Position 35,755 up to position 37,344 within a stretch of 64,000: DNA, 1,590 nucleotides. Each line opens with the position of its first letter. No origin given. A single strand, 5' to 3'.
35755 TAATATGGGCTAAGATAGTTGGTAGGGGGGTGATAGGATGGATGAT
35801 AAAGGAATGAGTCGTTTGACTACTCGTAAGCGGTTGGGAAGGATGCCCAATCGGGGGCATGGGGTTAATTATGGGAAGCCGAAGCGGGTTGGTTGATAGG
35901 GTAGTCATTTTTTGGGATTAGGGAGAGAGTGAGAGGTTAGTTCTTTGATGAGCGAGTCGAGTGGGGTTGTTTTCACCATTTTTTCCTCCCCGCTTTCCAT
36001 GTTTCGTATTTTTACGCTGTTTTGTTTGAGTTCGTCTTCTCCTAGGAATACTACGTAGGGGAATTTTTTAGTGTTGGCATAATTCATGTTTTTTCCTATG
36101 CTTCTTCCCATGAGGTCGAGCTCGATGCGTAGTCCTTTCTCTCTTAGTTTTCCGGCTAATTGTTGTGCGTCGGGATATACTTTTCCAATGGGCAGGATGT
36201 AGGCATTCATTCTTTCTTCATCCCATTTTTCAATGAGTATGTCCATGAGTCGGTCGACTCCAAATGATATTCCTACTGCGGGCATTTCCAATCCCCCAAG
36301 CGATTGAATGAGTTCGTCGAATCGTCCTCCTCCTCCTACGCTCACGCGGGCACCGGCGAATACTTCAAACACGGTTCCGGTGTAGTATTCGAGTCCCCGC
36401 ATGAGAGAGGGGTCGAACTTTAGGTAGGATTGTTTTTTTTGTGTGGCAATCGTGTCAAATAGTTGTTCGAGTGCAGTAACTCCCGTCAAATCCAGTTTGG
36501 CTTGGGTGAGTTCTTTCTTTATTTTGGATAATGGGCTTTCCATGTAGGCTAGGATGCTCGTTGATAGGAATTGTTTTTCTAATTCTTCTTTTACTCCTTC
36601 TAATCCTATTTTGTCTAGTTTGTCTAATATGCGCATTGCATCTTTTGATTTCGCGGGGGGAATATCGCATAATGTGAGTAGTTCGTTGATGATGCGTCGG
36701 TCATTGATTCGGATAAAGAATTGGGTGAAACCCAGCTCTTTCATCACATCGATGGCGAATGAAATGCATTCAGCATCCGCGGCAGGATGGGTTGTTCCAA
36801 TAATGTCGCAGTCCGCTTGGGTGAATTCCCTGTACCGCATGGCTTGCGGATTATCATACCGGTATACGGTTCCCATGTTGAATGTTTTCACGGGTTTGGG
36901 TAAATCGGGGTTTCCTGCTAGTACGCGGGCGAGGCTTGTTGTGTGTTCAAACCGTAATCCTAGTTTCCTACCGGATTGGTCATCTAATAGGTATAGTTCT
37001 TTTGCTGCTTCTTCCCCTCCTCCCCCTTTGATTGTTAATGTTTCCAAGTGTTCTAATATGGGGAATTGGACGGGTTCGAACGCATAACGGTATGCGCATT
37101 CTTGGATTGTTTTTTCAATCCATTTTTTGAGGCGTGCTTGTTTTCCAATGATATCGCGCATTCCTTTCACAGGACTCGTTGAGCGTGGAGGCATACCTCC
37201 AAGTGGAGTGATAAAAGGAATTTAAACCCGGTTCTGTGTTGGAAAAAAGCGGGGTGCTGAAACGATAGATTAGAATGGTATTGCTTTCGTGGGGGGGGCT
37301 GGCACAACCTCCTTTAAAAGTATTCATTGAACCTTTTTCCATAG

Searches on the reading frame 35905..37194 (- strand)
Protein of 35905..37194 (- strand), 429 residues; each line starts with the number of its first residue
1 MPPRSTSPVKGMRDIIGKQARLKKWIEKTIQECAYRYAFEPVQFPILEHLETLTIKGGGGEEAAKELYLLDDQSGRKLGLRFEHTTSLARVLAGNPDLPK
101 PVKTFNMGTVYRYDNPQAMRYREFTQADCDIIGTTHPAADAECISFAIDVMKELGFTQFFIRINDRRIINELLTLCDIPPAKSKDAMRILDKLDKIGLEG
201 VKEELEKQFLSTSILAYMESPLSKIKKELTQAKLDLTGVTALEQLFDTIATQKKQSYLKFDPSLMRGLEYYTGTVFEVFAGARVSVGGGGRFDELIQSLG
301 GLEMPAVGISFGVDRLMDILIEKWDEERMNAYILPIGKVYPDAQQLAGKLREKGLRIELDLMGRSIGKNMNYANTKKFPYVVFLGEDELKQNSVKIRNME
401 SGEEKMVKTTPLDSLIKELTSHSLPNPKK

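Call 13: search_protein_families(library=pfam, proteins=[window:35905-37194:-])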
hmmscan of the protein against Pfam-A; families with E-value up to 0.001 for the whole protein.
window:35905-37194:- (429 aa): 4 families
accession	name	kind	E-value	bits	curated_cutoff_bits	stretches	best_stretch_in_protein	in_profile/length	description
PF13393.11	tRNA-synt_His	-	6.3e-50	170.6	25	1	11-316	1-308/308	Histidyl-tRNA synthetase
PF03129.25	HGTP_anticodon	-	2.1e-19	69.9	21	1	331-419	2-91/94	Anticodon binding domain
PF00587.30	tRNA-synt_2b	-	7.3e-07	29.9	29.3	1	68-190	1-110/179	tRNA synthetase class II core domain (G, H, P, S and T)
PF01409.25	tRNA-synt_2d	-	3.2e-06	27.2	19.8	1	66-139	66-140/246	tRNA synthetases class II core domain (F)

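Call 22: find_encoding_contigs(protein=window:35905-37194:-, flank=10000, max_places=10)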
Protein window:35905-37194:- (429 aa): no gene with exactly this product is on record in the collection.
